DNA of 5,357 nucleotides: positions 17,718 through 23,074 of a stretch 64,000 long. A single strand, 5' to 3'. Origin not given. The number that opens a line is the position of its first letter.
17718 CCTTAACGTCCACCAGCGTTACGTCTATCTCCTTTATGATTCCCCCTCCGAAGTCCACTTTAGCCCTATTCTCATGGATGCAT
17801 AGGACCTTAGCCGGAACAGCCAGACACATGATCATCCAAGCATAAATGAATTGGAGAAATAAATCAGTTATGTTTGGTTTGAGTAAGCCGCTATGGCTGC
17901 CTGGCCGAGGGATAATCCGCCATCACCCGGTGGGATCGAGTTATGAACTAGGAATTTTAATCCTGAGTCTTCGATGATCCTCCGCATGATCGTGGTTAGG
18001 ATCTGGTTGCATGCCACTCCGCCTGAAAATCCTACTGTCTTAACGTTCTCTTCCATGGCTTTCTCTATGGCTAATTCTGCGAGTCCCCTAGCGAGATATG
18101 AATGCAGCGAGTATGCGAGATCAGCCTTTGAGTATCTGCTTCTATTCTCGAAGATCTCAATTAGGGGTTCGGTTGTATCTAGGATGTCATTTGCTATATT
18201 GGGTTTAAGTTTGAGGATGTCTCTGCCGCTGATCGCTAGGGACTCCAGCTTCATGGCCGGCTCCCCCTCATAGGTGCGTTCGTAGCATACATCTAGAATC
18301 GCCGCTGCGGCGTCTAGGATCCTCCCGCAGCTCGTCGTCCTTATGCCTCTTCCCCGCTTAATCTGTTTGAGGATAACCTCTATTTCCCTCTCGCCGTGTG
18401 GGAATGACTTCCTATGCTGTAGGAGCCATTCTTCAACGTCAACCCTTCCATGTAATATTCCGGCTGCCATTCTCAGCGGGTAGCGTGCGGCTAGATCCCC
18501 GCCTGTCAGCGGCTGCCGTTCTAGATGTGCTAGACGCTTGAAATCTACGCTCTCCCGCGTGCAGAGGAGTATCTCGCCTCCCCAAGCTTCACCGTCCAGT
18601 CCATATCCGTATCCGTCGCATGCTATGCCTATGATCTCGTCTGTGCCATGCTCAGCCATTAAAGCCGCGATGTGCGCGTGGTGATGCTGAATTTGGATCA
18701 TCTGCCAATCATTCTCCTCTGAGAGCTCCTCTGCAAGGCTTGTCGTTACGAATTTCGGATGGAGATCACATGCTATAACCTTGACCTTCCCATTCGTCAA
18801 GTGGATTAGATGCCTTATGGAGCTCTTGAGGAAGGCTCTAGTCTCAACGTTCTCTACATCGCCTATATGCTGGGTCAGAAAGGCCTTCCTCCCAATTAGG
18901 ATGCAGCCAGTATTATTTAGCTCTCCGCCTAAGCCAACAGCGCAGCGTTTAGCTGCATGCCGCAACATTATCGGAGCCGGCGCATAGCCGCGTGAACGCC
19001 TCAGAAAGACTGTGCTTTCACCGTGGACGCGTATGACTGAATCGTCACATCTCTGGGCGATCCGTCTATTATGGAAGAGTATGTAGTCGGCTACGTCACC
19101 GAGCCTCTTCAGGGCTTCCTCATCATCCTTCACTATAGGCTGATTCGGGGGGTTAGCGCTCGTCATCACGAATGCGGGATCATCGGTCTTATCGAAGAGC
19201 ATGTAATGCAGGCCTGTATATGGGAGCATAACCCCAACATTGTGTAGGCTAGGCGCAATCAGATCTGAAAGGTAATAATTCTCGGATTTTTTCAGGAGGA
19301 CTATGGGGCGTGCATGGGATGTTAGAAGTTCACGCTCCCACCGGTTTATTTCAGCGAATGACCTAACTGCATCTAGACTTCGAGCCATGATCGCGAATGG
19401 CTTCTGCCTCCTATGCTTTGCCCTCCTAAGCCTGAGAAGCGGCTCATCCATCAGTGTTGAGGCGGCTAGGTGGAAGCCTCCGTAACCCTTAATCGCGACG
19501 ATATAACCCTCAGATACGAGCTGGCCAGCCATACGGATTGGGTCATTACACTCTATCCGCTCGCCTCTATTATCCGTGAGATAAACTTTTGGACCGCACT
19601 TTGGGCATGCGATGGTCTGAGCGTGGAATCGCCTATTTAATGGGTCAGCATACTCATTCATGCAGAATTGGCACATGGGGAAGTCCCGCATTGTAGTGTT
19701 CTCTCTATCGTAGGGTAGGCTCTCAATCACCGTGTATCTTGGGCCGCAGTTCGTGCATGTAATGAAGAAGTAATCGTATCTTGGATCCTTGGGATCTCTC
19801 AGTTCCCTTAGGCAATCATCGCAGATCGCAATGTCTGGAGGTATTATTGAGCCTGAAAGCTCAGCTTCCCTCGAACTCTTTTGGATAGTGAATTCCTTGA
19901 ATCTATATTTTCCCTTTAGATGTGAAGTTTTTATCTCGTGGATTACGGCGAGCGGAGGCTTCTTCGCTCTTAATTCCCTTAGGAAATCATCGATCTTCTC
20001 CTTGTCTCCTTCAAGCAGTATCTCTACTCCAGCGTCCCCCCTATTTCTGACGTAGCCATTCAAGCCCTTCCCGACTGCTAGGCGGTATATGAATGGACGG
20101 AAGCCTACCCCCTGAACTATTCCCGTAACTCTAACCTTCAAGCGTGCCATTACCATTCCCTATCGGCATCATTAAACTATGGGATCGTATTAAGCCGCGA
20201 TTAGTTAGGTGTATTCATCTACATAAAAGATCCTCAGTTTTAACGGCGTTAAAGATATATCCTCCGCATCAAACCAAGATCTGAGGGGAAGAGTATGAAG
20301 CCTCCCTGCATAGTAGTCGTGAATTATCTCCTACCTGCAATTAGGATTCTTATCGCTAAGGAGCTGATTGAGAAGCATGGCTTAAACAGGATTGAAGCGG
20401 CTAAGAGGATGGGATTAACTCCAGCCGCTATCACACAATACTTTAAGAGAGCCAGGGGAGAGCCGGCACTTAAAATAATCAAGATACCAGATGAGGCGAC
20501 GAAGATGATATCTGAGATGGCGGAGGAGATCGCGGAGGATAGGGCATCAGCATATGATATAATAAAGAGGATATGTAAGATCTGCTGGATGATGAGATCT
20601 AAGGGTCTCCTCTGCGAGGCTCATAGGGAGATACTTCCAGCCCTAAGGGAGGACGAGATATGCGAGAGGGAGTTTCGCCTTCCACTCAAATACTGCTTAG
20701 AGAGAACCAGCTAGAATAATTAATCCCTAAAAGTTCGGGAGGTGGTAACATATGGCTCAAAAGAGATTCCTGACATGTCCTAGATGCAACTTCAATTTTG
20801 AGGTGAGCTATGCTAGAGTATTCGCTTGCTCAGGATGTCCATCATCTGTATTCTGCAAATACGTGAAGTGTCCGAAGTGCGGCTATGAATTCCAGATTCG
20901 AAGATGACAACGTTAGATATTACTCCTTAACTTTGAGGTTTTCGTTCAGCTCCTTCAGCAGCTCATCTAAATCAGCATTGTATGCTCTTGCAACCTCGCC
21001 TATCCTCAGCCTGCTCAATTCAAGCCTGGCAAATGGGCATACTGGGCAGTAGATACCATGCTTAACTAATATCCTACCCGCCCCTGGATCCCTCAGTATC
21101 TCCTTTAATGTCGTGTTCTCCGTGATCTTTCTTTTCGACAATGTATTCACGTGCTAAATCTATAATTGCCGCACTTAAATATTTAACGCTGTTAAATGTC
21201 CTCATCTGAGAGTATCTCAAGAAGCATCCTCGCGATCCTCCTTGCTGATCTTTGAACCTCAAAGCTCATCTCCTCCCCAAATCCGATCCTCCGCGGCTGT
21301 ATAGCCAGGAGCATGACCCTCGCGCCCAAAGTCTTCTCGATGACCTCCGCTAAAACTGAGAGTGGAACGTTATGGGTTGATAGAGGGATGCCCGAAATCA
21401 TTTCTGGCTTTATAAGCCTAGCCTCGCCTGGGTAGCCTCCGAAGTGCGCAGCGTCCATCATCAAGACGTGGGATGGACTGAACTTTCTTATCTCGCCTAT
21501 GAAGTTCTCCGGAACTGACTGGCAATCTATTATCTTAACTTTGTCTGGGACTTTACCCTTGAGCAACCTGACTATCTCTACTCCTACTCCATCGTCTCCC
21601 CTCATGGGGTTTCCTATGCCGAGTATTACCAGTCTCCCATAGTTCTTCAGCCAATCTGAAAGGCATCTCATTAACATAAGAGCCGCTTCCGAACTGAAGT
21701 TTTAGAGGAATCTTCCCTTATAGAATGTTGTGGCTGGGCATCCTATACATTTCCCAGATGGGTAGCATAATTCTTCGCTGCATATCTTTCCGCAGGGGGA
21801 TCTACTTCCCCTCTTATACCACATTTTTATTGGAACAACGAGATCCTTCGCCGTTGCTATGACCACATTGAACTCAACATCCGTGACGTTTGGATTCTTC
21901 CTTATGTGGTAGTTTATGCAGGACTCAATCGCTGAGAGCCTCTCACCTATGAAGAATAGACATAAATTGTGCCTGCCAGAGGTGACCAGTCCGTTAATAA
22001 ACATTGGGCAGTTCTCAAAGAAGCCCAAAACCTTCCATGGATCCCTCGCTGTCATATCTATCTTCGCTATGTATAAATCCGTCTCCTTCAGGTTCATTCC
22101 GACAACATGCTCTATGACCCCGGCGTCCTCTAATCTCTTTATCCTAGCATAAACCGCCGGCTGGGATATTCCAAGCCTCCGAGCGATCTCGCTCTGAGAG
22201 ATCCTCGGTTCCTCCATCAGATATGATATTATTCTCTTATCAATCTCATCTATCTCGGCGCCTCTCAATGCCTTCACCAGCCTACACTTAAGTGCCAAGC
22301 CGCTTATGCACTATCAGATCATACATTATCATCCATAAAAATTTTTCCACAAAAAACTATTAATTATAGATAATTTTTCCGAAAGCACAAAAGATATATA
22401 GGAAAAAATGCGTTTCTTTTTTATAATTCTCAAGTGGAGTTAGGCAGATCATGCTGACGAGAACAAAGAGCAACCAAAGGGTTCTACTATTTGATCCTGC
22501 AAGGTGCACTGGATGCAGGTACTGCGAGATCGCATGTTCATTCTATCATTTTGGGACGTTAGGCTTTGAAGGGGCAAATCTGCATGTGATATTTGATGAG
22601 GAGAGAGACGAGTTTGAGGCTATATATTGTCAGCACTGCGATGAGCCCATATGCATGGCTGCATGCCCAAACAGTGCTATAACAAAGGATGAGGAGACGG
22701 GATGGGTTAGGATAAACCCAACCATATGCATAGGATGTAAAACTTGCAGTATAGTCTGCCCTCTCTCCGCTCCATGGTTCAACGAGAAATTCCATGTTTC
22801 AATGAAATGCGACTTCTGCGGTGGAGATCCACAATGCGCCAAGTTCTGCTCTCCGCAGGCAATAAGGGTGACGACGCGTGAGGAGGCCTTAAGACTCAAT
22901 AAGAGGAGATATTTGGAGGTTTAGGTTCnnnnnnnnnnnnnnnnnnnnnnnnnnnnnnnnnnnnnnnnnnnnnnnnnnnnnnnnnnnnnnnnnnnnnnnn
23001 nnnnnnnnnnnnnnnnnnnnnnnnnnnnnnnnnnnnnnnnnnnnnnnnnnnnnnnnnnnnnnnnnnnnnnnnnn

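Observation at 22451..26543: Group-4-type [NiFe] hydrogenase operon with no membrane subunits and an embedded HdrB-like double-CCG subunit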

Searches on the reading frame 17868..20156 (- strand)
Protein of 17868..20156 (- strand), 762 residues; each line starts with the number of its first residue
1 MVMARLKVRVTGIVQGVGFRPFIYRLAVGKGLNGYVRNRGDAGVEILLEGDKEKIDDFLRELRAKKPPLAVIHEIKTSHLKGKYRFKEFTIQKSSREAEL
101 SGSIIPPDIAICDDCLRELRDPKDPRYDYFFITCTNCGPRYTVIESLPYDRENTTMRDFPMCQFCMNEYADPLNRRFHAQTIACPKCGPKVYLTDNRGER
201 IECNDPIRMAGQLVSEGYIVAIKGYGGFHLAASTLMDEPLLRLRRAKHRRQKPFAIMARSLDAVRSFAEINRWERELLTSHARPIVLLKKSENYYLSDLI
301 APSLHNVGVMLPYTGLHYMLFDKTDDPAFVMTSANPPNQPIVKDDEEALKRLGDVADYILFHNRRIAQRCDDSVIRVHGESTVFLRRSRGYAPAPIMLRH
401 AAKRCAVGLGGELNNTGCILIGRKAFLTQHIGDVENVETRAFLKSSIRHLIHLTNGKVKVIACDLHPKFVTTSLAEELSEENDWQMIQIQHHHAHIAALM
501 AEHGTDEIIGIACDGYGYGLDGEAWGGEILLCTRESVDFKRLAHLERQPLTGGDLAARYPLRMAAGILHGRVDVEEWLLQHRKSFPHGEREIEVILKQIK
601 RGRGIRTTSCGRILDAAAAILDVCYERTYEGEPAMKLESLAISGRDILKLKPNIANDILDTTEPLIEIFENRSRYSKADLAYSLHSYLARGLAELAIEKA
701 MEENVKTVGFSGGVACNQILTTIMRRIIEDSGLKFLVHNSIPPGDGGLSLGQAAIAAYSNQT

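Call 3: search_protein_families(library=pfam, proteins=[window:17868-20156:-], max_evalue=0.01)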
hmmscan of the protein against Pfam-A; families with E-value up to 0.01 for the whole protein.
window:17868-20156:- (762 aa): 7 families
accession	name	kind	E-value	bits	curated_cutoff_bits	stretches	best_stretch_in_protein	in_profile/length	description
PF22521.2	HypF_C_2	-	8.5e-67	225.9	27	1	510-752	1-241/241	Carbamoyltransferase, Kae1-like Domain, second subdomain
PF01300.24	Sua5_yciO_yrdC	-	3.1e-41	141.3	25.1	1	213-388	2-178/178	Telomere recombination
PF07503.17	zf-HYPF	-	9.4e-31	105.8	23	2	161-193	1-33/34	HypF finger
PF17788.7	HypF_C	-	2.5e-30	105.5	23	1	403-502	3-99/99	HypF Kae1-like domain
PF00708.24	Acylphosphatase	-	3.1e-24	85.5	22.5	1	7-91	2-85/85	Acylphosphatase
PF00814.31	TsaD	-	1.8e-05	25.1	24.8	1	605-736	132-248/264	tRNA N6-adenosine threonylcarbamoyltransferase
PF12773.13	DZR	-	0.0098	16.5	27.3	0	104-138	7-31/45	Double zinc ribbon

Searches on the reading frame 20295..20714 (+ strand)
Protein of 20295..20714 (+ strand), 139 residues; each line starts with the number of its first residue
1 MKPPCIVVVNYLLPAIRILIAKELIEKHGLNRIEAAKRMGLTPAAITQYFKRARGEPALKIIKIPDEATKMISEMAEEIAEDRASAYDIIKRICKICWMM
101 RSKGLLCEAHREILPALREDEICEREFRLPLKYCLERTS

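Call 3: search_protein_families(library=pfam, proteins=[window:20295-20714:+], max_evalue=0.01)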
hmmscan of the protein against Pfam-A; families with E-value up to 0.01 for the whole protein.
window:20295-20714:+ (139 aa): 2 families
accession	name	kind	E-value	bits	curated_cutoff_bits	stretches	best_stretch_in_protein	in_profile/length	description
PF01381.28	HTH_3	-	2.4e-05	24.7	23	1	22-63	2-42/55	Helix-turn-helix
PF13551.12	HTH_29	-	0.0087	16.6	28.1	0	18-54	2-37/64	Winged helix-turn helix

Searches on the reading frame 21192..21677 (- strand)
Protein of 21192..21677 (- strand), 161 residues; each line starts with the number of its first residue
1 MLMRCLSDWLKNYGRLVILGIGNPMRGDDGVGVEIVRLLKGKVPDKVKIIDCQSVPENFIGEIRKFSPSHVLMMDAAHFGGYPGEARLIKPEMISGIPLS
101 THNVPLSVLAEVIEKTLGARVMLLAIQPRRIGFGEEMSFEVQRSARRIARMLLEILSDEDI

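Call 3: search_protein_families(library=pfam, proteins=[window:21192-21677:-], max_evalue=0.01)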
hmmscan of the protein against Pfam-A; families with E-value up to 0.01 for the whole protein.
window:21192-21677:- (161 aa): 1 family
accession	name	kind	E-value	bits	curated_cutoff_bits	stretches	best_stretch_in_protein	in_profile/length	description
PF01750.23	HycI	-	9.2e-15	55.1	23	1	33-154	1-129/130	Hydrogenase maturation protease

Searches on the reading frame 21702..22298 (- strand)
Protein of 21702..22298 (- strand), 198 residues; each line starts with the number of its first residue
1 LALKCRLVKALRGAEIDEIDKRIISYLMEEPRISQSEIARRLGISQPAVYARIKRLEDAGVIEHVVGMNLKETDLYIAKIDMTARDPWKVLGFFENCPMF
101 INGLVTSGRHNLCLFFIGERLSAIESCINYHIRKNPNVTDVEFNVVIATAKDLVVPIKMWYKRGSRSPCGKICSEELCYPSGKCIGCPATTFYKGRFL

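Call 3: search_protein_families(library=pfam, proteins=[window:21702-22298:-], max_evalue=0.01)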
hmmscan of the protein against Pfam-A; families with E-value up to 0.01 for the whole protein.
window:21702-22298:- (198 aa): 27 families (the best 25 are shown)
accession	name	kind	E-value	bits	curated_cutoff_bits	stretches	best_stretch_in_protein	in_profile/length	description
PF13412.12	HTH_24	-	8.2e-20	70.6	21.9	1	16-63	1-48/48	Winged helix-turn-helix DNA-binding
PF13404.12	HTH_AsnC-type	-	5.6e-16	58.5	27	1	16-57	1-42/42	AsnC-type helix-turn-helix domain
PF12802.13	MarR_2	-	1.6e-09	38.2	27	1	21-64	8-52/61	MarR family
PF12840.13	HTH_20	-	2.3e-08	34.3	27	1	22-65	8-51/51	Helix-turn-helix domain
PF08279.18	HTH_11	-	3.2e-07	30.6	25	1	22-61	4-44/55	HTH domain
PF01022.26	HTH_5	-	4.7e-07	30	22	1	22-63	6-46/47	Bacterial regulatory protein, arsR family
PF01047.28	MarR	-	5.3e-07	29.9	24.6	1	24-63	9-48/59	MarR family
PF01978.25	TrmB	-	1.1e-06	28.9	25.6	1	15-66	5-56/68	Sugar-specific transcriptional regulator TrmB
PF13384.12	HTH_23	-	7.7e-06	26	24.6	1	18-60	4-45/50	Homeodomain-like domain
PF09339.16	HTH_IclR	-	2.8e-05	24.3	22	1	22-63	7-49/52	IclR helix-turn-helix domain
PF13518.12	HTH_28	-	4.6e-05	23.9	25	1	22-61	4-41/52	Helix-turn-helix domain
PF13545.12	HTH_Crp_2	-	9.6e-05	22.7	27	1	31-65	21-54/70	Crp-like helix-turn-helix domain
PF24034.1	DUF7343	-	0.00011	22.4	27.6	1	20-65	5-51/62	Domain of unknown function (DUF7343)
PF19187.6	HTH_PafC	-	0.00014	22.1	32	1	23-65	9-51/115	PafC helix-turn-helix domain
PF14090.12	HTH_39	-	0.00017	21.8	21.3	1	20-60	3-41/70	Winged helix-turn-helix domain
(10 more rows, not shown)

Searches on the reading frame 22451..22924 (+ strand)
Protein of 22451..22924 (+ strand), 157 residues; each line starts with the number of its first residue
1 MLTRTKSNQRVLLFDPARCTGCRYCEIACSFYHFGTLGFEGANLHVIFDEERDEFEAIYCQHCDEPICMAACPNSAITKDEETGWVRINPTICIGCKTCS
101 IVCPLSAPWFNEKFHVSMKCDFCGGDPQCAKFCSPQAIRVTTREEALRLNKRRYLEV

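Call 3: search_protein_families(library=pfam, proteins=[window:22451-22924:+], max_evalue=0.01)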
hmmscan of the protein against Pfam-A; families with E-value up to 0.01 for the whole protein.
window:22451-22924:+ (157 aa): 11 families
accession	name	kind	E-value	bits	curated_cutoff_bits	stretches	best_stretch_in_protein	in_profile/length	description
PF13247.11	Fer4_11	-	4.7e-15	56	26.2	1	55-141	5-98/100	4Fe-4S dicluster domain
PF12838.12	Fer4_7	-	1.4e-13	51.5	27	2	60-105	2-50/52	4Fe-4S dicluster domain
PF12837.12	Fer4_6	-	3.9e-11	42.8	25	2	14-31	4-21/24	4Fe-4S binding domain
PF13187.11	Fer4_9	-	4.4e-09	36.7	27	2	59-105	1-49/52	4Fe-4S dicluster domain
PF13237.11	Fer4_10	-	7.6e-09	35.8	25.5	2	56-104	5-53/53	4Fe-4S dicluster domain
PF00037.32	Fer4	-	4.5e-08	33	21.1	2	87-107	2-22/24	4Fe-4S binding domain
PF12797.12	Fer4_2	-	2.6e-07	30.6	24.5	2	12-30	3-21/22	4Fe-4S binding domain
PF14697.11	Fer4_21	-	3.4e-06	27.5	35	1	60-105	8-53/59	4Fe-4S dicluster domain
PF12800.12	Fer4_4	-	0.0039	17.9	24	0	91-104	2-15/17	4Fe-4S binding domain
PF25160.1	LdpA_Fe-S-bd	-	0.0071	16.5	27.6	1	62-106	4-41/49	LdpA Fe-S cluster-binding domain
PF13183.11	Fer4_8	-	0.0083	17.1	27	0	18-74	4-66/68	4Fe-4S dicluster domain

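Call 18: search_protein_families(library=ncbifam, proteins=[window:22451-22924:+], max_evalue=0.001)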
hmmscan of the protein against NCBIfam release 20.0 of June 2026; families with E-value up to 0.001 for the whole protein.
window:22451-22924:+ (157 aa): 47 families (the best 25 are shown)
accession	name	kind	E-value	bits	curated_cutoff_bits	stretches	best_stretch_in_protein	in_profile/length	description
NF045766.1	PhenlGlyoxDHPadI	equivalog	7.7e-25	87.5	700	1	9-143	4-138/443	NADH-dependent phenylglyoxylate dehydrogenase subunit beta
NF008134.0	PRK10882.1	equivalog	1.6e-24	86.5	263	2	55-154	108-219/329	hydrogenase 2 operon protein HybA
TIGR02951.1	DMSO_dmsB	equivalog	5.2e-22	78.6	214.1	1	13-143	5-153/161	DMSO/selenate family reductase complex B subunit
NF045715.1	sulf_resp_HmcB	equivalog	1.4e-19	70.3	420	2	49-154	96-209/307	sulfate respiration complex iron-sulfur protein HmcB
NF009408.0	PRK12769.1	equivalog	1.7e-18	66.1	1003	1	11-154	4-158/659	formate-dependent uric acid utilization protein AegA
NF007382.0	PRK09898.1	equivalog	2.4e-17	63.2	213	1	58-142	121-202/208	ferredoxin-like protein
NF009451.0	PRK12809.1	equivalog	1.6e-16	59.8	1154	1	13-143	6-139/639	formate-dependent uric acid utilization protein YgfT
TIGR01582.1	FDH-beta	equivalog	1.8e-16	60.1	334.7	1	59-153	92-192/283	formate dehydrogenase subunit beta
TIGR03149.1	cyt_nit_nrfC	equivalog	6.1e-16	58.5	377.6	1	11-124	40-158/225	cytochrome c nitrite reductase Fe-S protein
NF038355.1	FDH3_beta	equivalog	1.1e-15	58.1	240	1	12-129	5-127/180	formate dehydrogenase FDH3 subunit beta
TIGR03478.1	DMSO_red_II_bet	subfamily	2e-15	56.5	480.7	1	59-139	130-216/321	DMSO reductase family type II enzyme, iron-sulfur subunit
NF007658.0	PRK10330.1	equivalog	1.6e-14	53.8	260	1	10-107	3-103/181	electron transport protein HydN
NF042979.1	EthbenzDh_ebdB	equivalog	8.1e-14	51.2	740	1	57-123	150-216/354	ethylbenzene dehydrogenase subunit beta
NF045797.1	DsrO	equivalog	2e-13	50.3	200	1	57-112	100-154/235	sulfate reduction electron transfer complex DsrMKJOP subunit DsrO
NF011569.0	PRK14993.1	equivalog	3.5e-13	49.5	416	1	9-124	43-163/244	tetrathionate reductase subunit TtrB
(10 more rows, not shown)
